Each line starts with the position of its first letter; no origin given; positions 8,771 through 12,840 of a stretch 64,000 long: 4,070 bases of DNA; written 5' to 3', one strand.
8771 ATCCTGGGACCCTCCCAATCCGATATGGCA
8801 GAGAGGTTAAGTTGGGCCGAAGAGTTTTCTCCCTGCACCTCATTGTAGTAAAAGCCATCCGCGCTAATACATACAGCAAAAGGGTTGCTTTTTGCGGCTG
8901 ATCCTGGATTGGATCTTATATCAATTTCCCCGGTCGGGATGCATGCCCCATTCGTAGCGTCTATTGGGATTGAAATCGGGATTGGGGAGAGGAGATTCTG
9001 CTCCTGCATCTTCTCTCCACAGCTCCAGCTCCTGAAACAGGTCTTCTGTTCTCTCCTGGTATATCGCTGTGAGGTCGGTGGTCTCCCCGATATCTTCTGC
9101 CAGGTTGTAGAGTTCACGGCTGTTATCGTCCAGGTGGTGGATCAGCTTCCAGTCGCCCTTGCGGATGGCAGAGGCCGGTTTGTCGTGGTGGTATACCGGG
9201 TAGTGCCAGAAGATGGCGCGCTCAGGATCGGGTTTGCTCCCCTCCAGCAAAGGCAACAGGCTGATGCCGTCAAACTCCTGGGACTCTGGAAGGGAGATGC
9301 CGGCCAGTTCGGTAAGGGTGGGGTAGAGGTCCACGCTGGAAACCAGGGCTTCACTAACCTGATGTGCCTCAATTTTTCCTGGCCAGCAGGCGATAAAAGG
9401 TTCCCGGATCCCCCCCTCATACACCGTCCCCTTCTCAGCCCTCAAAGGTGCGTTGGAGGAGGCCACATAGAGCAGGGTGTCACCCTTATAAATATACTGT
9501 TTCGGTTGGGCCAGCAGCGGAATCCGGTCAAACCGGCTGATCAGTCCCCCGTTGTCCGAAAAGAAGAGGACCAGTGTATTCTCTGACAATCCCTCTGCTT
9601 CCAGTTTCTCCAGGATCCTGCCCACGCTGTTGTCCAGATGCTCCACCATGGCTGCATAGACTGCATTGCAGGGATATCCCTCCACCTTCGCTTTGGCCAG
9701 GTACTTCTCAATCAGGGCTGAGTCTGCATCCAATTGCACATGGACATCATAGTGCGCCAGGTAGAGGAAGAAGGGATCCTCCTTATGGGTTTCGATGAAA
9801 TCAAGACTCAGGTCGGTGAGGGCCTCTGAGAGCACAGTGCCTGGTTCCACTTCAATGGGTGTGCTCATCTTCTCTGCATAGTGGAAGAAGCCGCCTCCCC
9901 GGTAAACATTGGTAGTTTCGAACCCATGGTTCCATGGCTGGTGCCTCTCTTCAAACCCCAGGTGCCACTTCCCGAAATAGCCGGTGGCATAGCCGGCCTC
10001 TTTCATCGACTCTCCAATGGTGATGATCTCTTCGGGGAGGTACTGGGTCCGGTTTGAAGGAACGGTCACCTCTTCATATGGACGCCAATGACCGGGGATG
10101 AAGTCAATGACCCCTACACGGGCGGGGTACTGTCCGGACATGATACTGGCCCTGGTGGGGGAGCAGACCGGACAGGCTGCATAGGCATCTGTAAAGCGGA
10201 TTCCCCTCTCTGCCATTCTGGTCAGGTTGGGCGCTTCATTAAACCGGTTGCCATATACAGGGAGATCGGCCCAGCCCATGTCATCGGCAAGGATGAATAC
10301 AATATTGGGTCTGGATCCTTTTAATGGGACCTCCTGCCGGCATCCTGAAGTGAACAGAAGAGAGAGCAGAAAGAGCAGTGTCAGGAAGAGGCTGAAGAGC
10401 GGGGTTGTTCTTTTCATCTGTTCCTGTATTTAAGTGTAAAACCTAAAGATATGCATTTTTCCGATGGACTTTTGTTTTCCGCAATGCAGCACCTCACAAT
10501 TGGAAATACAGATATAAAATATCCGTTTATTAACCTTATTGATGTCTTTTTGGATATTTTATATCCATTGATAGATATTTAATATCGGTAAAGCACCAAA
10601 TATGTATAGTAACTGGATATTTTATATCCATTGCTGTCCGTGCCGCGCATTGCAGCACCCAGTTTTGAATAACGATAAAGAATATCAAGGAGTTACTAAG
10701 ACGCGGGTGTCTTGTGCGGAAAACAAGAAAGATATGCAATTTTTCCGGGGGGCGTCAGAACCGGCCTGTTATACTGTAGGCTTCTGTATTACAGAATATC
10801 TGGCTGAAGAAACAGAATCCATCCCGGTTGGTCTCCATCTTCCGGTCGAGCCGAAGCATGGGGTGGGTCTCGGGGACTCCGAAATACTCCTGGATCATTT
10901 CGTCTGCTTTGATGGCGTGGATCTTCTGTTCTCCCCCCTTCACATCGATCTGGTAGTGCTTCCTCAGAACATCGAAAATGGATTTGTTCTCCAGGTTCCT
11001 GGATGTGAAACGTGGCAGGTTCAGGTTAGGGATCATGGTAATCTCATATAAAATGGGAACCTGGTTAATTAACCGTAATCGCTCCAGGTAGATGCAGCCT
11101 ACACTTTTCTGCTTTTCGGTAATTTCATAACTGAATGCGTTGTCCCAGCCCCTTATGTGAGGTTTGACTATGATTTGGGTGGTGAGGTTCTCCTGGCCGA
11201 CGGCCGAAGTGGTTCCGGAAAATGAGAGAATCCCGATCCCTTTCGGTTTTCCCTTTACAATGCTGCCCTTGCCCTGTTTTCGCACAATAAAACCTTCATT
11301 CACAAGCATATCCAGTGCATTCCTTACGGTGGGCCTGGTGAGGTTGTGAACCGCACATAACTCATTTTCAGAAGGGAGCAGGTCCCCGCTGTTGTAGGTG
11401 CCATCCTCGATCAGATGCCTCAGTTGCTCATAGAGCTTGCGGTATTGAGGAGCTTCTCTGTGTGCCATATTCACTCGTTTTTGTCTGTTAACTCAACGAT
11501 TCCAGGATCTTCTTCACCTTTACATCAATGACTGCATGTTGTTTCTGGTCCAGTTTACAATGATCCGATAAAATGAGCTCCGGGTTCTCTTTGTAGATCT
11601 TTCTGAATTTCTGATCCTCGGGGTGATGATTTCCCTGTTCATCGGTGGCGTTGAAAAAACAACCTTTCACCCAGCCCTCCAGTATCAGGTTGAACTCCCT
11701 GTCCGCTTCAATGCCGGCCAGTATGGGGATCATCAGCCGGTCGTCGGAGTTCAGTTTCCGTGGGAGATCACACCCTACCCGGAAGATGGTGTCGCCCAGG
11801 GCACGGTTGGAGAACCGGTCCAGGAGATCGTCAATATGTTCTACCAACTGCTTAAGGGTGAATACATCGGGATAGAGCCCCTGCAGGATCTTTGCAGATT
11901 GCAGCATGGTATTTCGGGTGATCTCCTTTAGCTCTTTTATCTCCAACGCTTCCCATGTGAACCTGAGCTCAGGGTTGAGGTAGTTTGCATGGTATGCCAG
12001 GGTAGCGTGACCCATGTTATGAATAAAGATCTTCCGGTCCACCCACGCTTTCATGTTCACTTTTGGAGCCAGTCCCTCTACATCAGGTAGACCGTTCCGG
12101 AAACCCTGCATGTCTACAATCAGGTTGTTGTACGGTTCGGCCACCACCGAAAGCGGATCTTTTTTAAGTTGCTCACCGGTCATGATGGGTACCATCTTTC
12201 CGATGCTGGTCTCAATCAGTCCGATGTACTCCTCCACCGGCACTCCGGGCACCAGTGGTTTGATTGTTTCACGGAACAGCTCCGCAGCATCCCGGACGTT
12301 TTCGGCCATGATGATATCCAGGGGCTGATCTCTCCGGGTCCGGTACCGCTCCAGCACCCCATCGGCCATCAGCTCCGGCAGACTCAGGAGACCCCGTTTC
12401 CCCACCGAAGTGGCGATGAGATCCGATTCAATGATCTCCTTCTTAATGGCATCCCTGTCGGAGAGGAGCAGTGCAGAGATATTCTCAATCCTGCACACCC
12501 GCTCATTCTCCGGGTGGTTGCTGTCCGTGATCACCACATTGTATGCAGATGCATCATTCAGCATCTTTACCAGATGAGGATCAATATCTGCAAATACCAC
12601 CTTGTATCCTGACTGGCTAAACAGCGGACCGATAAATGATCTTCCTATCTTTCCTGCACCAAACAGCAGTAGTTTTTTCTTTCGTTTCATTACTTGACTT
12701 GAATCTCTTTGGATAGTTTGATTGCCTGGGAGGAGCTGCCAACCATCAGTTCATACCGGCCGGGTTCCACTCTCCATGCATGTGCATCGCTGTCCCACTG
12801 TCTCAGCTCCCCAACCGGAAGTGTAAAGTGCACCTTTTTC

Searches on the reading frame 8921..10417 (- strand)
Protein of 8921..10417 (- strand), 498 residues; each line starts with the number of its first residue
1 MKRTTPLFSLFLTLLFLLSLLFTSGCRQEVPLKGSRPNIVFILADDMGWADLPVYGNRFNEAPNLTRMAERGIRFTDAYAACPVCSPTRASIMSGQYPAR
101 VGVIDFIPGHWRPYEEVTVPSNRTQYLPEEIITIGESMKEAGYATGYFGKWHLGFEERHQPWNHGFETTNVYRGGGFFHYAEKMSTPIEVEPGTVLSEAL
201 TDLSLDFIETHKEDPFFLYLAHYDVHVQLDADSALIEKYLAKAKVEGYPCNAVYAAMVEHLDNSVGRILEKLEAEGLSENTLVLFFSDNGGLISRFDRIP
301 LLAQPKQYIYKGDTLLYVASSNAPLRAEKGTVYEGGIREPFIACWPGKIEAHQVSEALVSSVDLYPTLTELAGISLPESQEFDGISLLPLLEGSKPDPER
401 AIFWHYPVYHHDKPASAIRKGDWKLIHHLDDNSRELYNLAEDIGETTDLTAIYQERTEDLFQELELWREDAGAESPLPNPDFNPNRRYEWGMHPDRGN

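Call 82: search_protein_families(library=pfam, proteins=[window:8921-10417:-], max_evalue=0.001)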
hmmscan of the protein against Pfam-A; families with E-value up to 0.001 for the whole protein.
window:8921-10417:- (498 aa): 4 families
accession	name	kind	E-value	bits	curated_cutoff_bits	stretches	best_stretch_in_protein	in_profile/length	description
PF00884.28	Sulfatase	-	4.8e-61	207.1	25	1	37-374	1-301/301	Sulfatase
PF16347.10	SGSH_C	-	2e-20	73.9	29.3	1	329-460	8-140/154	N-sulphoglucosamine sulphohydrolase, C-terminal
PF01663.27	Phosphodiest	-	1.9e-09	38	23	1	43-290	5-220/342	Type I phosphodiesterase / nucleotide pyrophosphatase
PF02995.22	DUF229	-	0.00015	21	25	1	195-296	272-345/496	Protein of unknown function (DUF229)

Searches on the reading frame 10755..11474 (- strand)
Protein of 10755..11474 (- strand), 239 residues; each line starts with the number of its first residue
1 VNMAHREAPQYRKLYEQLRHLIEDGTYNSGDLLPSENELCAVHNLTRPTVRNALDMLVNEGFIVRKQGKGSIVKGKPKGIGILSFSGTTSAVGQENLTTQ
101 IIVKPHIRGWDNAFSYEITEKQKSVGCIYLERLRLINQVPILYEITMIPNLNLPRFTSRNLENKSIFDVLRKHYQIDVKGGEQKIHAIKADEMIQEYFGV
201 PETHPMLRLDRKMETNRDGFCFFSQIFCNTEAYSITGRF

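Call 82: search_protein_families(library=pfam, proteins=[window:10755-11474:-], max_evalue=0.001)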
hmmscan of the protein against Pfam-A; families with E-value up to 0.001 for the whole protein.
window:10755-11474:- (239 aa): 2 families
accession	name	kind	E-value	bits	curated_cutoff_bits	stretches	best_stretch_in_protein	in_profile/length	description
PF07702.18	UTRA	-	4.6e-19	69.1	23.8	1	128-233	35-140/141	UTRA domain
PF00392.27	GntR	-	3.3e-18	65.6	27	1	11-73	2-64/64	Bacterial regulatory proteins, gntR family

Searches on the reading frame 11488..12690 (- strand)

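Call 42: search_protein_families(library=pfam, proteins=[window:11488-12690:-], max_evalue=0.00001)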
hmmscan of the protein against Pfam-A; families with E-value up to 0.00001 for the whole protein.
window:11488-12690:- (400 aa): 2 families
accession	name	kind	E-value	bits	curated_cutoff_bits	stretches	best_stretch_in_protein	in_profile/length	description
PF01232.29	Mannitol_dh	-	1e-28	101.2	27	1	6-205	2-198/199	Mannitol dehydrogenase Rossmann domain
PF08125.19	Mannitol_dh_C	-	8.3e-19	68.3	30.7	1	212-368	1-151/190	Mannitol dehydrogenase C-terminal domain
